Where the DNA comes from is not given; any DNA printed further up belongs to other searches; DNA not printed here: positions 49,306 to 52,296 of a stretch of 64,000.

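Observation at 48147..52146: Complete hpdBCA-type glycyl-radical decarboxylase operon with HPAD active-site residues, in a Bacteroidota context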

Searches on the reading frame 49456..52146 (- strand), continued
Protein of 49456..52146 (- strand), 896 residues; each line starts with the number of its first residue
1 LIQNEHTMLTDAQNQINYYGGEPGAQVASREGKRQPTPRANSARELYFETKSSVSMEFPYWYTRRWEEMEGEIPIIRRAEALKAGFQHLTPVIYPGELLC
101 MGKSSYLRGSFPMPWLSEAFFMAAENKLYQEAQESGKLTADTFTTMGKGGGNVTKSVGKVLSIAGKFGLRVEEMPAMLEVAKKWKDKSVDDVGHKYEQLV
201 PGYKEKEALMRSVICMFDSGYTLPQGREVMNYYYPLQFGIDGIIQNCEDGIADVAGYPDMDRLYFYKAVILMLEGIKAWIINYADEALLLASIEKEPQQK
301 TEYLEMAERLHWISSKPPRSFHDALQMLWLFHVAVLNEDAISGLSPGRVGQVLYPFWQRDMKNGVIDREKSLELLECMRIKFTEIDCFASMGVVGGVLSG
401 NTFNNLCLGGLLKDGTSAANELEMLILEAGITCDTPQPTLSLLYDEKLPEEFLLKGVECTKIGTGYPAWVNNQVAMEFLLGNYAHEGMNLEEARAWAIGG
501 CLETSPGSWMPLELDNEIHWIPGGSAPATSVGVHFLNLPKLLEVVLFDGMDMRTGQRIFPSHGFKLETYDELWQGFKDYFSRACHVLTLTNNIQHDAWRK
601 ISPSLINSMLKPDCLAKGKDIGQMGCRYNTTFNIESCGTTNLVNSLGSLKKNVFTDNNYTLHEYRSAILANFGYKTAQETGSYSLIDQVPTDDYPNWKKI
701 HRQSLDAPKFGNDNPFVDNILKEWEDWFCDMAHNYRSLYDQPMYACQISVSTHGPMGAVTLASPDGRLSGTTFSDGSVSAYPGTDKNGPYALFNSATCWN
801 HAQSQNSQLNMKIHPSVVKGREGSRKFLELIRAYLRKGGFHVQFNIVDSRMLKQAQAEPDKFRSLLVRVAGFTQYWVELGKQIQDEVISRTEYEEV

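Call 18: find_homologous_proteins(query=window:49456-52146:-, max_evalue=1e-50)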
Query window:49456-52146:- (896 aa): 1006 proteins with E <= 1e-50 among 8000 candidates; the best 120 are listed.
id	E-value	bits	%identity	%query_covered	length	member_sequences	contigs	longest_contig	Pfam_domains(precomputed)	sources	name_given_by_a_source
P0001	0.0e+0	1953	92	99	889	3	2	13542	PF02901.21,PF01228.27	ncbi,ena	-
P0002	0.0e+0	1951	91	99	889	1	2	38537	PF02901.21,PF01228.27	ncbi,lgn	-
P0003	0.0e+0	1948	91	99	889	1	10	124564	PF02901.21,PF01228.27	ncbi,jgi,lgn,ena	jgi:4-hydroxyphenylacetate decarboxylase large subunit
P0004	0.0e+0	1947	91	99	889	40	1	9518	PF02901.21,PF01228.27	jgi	-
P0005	0.0e+0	1947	91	99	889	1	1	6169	PF02901.21,PF01228.27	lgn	-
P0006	0.0e+0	1946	91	99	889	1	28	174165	PF02901.21,PF01228.27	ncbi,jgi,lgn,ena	jgi:4-hydroxyphenylacetate decarboxylase large subunit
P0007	0.0e+0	1946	91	99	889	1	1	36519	PF02901.21,PF01228.27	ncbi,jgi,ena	jgi:4-hydroxyphenylacetate decarboxylase large subunit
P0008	0.0e+0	1945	91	99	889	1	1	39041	PF02901.21,PF01228.27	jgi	-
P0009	0.0e+0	1944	91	99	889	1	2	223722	PF02901.21,PF01228.27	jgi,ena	-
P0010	0.0e+0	1930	91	99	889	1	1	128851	PF02901.21,PF01228.27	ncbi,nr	ncbi:MAG: 4-hydroxyphenylacetate decarboxylase large subunit [Bacteroidetes bacterium]|nr:4-hydroxyp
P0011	0.0e+0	1911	89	99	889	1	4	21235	PF02901.21,PF01228.27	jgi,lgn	-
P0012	0.0e+0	1906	89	99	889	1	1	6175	PF02901.21,PF01228.27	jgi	-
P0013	0.0e+0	1894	89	99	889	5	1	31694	PF02901.21,PF01228.27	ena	-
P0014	0.0e+0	1867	88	99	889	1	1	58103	PF02901.21,PF01228.27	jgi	-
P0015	0.0e+0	1856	86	99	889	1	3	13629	PF02901.21,PF01228.27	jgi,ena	-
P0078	0.0e+0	1725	83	96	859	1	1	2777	PF02901.21,PF01228.27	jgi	jgi:4-hydroxyphenylacetate decarboxylase large subunit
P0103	0.0e+0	1619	75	98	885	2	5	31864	PF02901.21,PF01228.27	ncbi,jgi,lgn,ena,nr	ncbi:MAG: 4-hydroxyphenylacetate decarboxylase large subunit [Ignavibacteria bacterium]|nr:4-hydroxy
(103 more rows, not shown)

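Call 34: list_cluster_members(proteins=[P0121, window:49456-52125:-])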
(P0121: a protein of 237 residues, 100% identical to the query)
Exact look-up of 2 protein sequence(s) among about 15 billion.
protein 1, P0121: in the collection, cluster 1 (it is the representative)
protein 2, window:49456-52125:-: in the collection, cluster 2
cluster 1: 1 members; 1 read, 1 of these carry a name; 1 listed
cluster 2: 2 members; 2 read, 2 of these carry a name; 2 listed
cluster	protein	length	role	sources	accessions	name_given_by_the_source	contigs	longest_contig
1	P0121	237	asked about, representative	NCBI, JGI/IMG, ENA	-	hypothetical protein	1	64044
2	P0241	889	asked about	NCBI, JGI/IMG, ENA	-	4-hydroxyphenylacetate decarboxylase large subunit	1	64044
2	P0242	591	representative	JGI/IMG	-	4-hydroxyphenylacetate decarboxylase large subunit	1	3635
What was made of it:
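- The protein is already annotated as HPAD in public sources (calls 18, 34).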

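Call 54: search_protein_representatives(protein=window:49456-52125:-)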
Query: 889 residues. Proteins with E-value up to 0.001 (for the whole library): 6045; up to 1e-10: 3472; up to 1e-30: 1169. The best 150 are listed.
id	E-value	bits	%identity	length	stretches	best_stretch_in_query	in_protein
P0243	0.0e+00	1298.2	62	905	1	9-888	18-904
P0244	1.0e-251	854.3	65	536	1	355-888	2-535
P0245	9.2e-239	811.5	46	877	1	39-888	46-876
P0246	8.6e-228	775.2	43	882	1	8-889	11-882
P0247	1.4e-174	599.1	39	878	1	25-888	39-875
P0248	2.7e-149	515.4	56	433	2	483-779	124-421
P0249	6.2e-147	507.6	48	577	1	28-520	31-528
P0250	1.0e-137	477.1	37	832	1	30-886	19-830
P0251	9.6e-135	467.3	36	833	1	20-888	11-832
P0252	1.3e-124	433.7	36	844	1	20-887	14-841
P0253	8.1e-122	424.5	35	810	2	170-886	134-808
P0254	1.4e-120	420.4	36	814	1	19-888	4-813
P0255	1.2e-118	414.0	45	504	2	346-668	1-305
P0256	8.5e-116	404.6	34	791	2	166-886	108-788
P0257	1.7e-115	403.6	36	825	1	47-889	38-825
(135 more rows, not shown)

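Call 55: search_protein_families(library=ncbifam, proteins=[P0243, P0245, P0246, P0247, P0250, P0251, P0252, P0254, P0257, P0253], max_evalue=1e-100)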
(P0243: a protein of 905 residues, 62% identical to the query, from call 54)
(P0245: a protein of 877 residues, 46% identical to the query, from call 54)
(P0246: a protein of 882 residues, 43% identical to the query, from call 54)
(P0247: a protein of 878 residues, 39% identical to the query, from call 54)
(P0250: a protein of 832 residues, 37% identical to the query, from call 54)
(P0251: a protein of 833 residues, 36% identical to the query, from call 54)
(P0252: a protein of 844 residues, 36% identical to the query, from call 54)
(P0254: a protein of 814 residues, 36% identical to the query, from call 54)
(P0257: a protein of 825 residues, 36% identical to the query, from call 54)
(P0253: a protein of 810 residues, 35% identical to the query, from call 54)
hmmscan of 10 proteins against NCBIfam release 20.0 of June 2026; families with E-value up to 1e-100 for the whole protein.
P0243 (905 aa): 4 families
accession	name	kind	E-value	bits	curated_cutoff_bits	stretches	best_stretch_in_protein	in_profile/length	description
NF033715.1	glycyl_HPDL_Lrg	equivalog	0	1725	1150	1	4-903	1-900/901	4-hydroxyphenylacetate decarboxylase large subunit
NF033718.1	indole_decarb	equivalog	5e-223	742.9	1100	1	27-903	18-867/868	indoleacetate decarboxylase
TIGR01774.1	PFL2-3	subfamily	6.3e-117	391.8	678.2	1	183-902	116-784/786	formate C-acetyltransferase/glycerol dehydratase family glycyl radical enzyme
NF043068.1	glycl_HYPD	equivalog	5.6e-106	355.4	1100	1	275-902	196-782/784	trans-4-hydroxy-L-proline dehydratase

P0245 (877 aa): 7 families
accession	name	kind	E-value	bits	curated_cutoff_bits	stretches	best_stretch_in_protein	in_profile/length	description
NF033715.1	glycyl_HPDL_Lrg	equivalog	5.4e-271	901.4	1150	1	20-876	22-901/901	4-hydroxyphenylacetate decarboxylase large subunit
NF033718.1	indole_decarb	equivalog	3.9e-252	839.2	1100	1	16-875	9-867/868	indoleacetate decarboxylase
TIGR01774.1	PFL2-3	subfamily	9.6e-134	447.4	678.2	1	179-874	115-784/786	formate C-acetyltransferase/glycerol dehydratase family glycyl radical enzyme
NF048011.1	SfplDhtHpsGDes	equivalog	2.5e-122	409.8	1000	1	179-875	135-820/821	(2S)-3-sulfopropanediol dehydratase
NF043068.1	glycl_HYPD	equivalog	1.1e-119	400.7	1100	1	243-874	165-782/784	trans-4-hydroxy-L-proline dehydratase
TIGR04394.1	choline_CutC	equivalog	3.8e-112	376.3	1050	1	232-875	162-787/789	choline trimethylamine-lyase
NF048009.1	SfplDhtHpfGKleb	equivalog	5.1e-111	372.2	1000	1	177-874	137-822/824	(2S)-3-sulfopropanediol dehydratase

P0246 (882 aa): 5 families
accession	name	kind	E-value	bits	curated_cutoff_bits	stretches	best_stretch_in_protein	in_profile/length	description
NF033715.1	glycyl_HPDL_Lrg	equivalog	4.2e-281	934.9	1150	1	11-880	14-900/901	4-hydroxyphenylacetate decarboxylase large subunit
NF033718.1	indole_decarb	equivalog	1.7e-220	734.5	1100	1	21-880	19-867/868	indoleacetate decarboxylase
TIGR01774.1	PFL2-3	subfamily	6.6e-129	431.4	678.2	1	177-880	117-785/786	formate C-acetyltransferase/glycerol dehydratase family glycyl radical enzyme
NF048011.1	SfplDhtHpsGDes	equivalog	7.6e-113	378.4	1000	0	226-665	188-625/821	(2S)-3-sulfopropanediol dehydratase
NF043068.1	glycl_HYPD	equivalog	9.6e-108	361.3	1100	1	265-879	199-782/784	trans-4-hydroxy-L-proline dehydratase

P0247 (878 aa): 8 families
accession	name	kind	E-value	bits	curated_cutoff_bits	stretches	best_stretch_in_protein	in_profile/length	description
NF033718.1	indole_decarb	equivalog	0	1187.7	1100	1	18-875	3-868/868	indoleacetate decarboxylase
NF033715.1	glycyl_HPDL_Lrg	equivalog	2.6e-213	710.5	1150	1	29-875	22-901/901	4-hydroxyphenylacetate decarboxylase large subunit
TIGR01774.1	PFL2-3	subfamily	5.2e-144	481.4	678.2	1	45-872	3-783/786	formate C-acetyltransferase/glycerol dehydratase family glycyl radical enzyme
NF043068.1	glycl_HYPD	equivalog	3.5e-127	425.5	1100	1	181-872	116-781/784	trans-4-hydroxy-L-proline dehydratase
NF048011.1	SfplDhtHpsGDes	equivalog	2.4e-122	409.8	1000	1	40-874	18-820/821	(2S)-3-sulfopropanediol dehydratase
TIGR04394.1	choline_CutC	equivalog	1.3e-121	407.6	1050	1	45-873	2-786/789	choline trimethylamine-lyase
NF048009.1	SfplDhtHpfGKleb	equivalog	2.7e-115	386.4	1000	1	46-872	26-821/824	(2S)-3-sulfopropanediol dehydratase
NF007437.0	PRK09983.1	equivalog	1.7e-111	373.6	1109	1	45-873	2-763/765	formate C-acetyltransferase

P0250 (832 aa): 8 families
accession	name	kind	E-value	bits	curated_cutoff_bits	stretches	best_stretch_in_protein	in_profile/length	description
NF033718.1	indole_decarb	equivalog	1e-237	791.5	1100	1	9-830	22-866/868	indoleacetate decarboxylase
NF033715.1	glycyl_HPDL_Lrg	equivalog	7.1e-159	530.4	1150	0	12-631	31-678/901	4-hydroxyphenylacetate decarboxylase large subunit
TIGR01774.1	PFL2-3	subfamily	1.6e-156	522.8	678.2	1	145-832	101-786/786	formate C-acetyltransferase/glycerol dehydratase family glycyl radical enzyme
NF048009.1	SfplDhtHpfGKleb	equivalog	2e-128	429.8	1000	1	148-830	129-822/824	(2S)-3-sulfopropanediol dehydratase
NF048011.1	SfplDhtHpsGDes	equivalog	6.3e-120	401.8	1000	1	207-831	186-820/821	(2S)-3-sulfopropanediol dehydratase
NF043068.1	glycl_HYPD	equivalog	2e-117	393.3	1100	1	252-831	201-783/784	trans-4-hydroxy-L-proline dehydratase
TIGR04394.1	choline_CutC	equivalog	1.6e-116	390.8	1050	1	146-828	101-784/789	choline trimethylamine-lyase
NF007437.0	PRK09983.1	equivalog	1.1e-113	380.9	1109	1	202-832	152-765/765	formate C-acetyltransferase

P0251 (833 aa): 8 families
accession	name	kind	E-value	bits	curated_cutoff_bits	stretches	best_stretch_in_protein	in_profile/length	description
NF033718.1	indole_decarb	equivalog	3e-225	750.3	1100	1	11-831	21-867/868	indoleacetate decarboxylase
TIGR01774.1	PFL2-3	subfamily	4.9e-173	577.4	678.2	1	22-830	3-784/786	formate C-acetyltransferase/glycerol dehydratase family glycyl radical enzyme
NF033715.1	glycyl_HPDL_Lrg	equivalog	3.6e-168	561.1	1150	1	9-832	25-901/901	4-hydroxyphenylacetate decarboxylase large subunit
NF043068.1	glycl_HYPD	equivalog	2e-157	525.6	1100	1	22-830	1-782/784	trans-4-hydroxy-L-proline dehydratase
NF048011.1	SfplDhtHpsGDes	equivalog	5.2e-156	521.2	1000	1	4-831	4-820/821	(2S)-3-sulfopropanediol dehydratase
TIGR04394.1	choline_CutC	equivalog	2.9e-152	509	1050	1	22-831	2-787/789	choline trimethylamine-lyase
NF048009.1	SfplDhtHpfGKleb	equivalog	4.6e-136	455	1000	1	24-830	27-822/824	(2S)-3-sulfopropanediol dehydratase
NF007437.0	PRK09983.1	equivalog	6.7e-129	431.2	1109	1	22-830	2-763/765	formate C-acetyltransferase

P0252 (844 aa): 8 families
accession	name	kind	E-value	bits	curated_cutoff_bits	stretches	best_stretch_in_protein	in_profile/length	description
NF033718.1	indole_decarb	equivalog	9.3e-207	689.1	1100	1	7-841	14-867/868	indoleacetate decarboxylase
TIGR01774.1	PFL2-3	subfamily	2.6e-160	535.3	678.2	1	31-839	9-783/786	formate C-acetyltransferase/glycerol dehydratase family glycyl radical enzyme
NF033715.1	glycyl_HPDL_Lrg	equivalog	4.1e-154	514.6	1150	1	10-841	23-900/901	4-hydroxyphenylacetate decarboxylase large subunit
NF048011.1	SfplDhtHpsGDes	equivalog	2.4e-146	489.2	1000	1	9-840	7-819/821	(2S)-3-sulfopropanediol dehydratase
NF043068.1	glycl_HYPD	equivalog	9.7e-144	480.3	1100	1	25-839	1-781/784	trans-4-hydroxy-L-proline dehydratase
TIGR04394.1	choline_CutC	equivalog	5.5e-134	448.5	1050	1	25-838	2-784/789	choline trimethylamine-lyase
NF048009.1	SfplDhtHpfGKleb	equivalog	8.5e-133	444.2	1000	1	27-839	27-821/824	(2S)-3-sulfopropanediol dehydratase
NF007437.0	PRK09983.1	equivalog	6.5e-122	408.1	1109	1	25-839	2-762/765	formate C-acetyltransferase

P0254 (814 aa): 8 families
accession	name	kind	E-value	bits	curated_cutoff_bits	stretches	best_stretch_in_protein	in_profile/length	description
NF033718.1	indole_decarb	equivalog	1.3e-202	675.3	1100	1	5-615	21-646/868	indoleacetate decarboxylase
TIGR01774.1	PFL2-3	subfamily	5e-172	574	678.2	1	17-811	4-784/786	formate C-acetyltransferase/glycerol dehydratase family glycyl radical enzyme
NF033715.1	glycyl_HPDL_Lrg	equivalog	8.7e-151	503.6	1150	0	5-612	27-678/901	4-hydroxyphenylacetate decarboxylase large subunit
NF048011.1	SfplDhtHpsGDes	equivalog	5.3e-147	491.4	1000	1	15-812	22-820/821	(2S)-3-sulfopropanediol dehydratase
NF043068.1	glycl_HYPD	equivalog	5.7e-147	491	1100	1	17-812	2-783/784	trans-4-hydroxy-L-proline dehydratase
TIGR04394.1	choline_CutC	equivalog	1.5e-137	460.3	1050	1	16-812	2-787/789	choline trimethylamine-lyase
NF048009.1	SfplDhtHpfGKleb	equivalog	1.3e-134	450.3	1000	1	17-811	26-822/824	(2S)-3-sulfopropanediol dehydratase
NF007437.0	PRK09983.1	equivalog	9.4e-117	391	1109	1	16-811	2-763/765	formate C-acetyltransferase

P0257 (825 aa): 8 families
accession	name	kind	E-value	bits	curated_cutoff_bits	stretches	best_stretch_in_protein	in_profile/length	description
NF033718.1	indole_decarb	equivalog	3.4e-192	640.9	1100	1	8-823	19-867/868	indoleacetate decarboxylase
TIGR01774.1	PFL2-3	subfamily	8.5e-170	566.7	678.2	1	21-821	3-783/786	formate C-acetyltransferase/glycerol dehydratase family glycyl radical enzyme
NF043068.1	glycl_HYPD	equivalog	4.1e-147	491.4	1100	1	22-821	2-781/784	trans-4-hydroxy-L-proline dehydratase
NF048011.1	SfplDhtHpsGDes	equivalog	3.6e-145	485.4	1000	1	16-822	18-819/821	(2S)-3-sulfopropanediol dehydratase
NF048009.1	SfplDhtHpfGKleb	equivalog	7.1e-144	480.9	1000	1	22-822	26-822/824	(2S)-3-sulfopropanediol dehydratase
NF033715.1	glycyl_HPDL_Lrg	equivalog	3e-143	478.7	1150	0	143-627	176-682/901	4-hydroxyphenylacetate decarboxylase large subunit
TIGR04394.1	choline_CutC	equivalog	1.3e-130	437.4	1050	1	21-824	2-788/789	choline trimethylamine-lyase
NF007437.0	PRK09983.1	equivalog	4.6e-130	435.1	1109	1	21-821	2-762/765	formate C-acetyltransferase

P0253 (810 aa): 8 families
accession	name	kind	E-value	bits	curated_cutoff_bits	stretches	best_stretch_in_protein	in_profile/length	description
TIGR01774.1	PFL2-3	subfamily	2.1e-200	667.9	678.2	1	21-809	2-785/786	formate C-acetyltransferase/glycerol dehydratase family glycyl radical enzyme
NF048011.1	SfplDhtHpsGDes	equivalog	2.6e-180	601.6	1000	1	23-809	24-820/821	(2S)-3-sulfopropanediol dehydratase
NF043068.1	glycl_HYPD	equivalog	2.2e-179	598.2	1100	1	23-809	2-783/784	trans-4-hydroxy-L-proline dehydratase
NF033718.1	indole_decarb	equivalog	9.1e-169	563.4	1100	1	22-808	32-866/868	indoleacetate decarboxylase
TIGR04394.1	choline_CutC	equivalog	2.1e-162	542.5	1050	1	22-806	2-784/789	choline trimethylamine-lyase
NF007437.0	PRK09983.1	equivalog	5.3e-147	491.1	1109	1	22-809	2-764/765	formate C-acetyltransferase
NF048009.1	SfplDhtHpfGKleb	equivalog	5.7e-144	481.2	1000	1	23-808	26-822/824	(2S)-3-sulfopropanediol dehydratase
NF033715.1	glycyl_HPDL_Lrg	equivalog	2.6e-132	442.5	1150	0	178-609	224-678/901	4-hydroxyphenylacetate decarboxylase large subunit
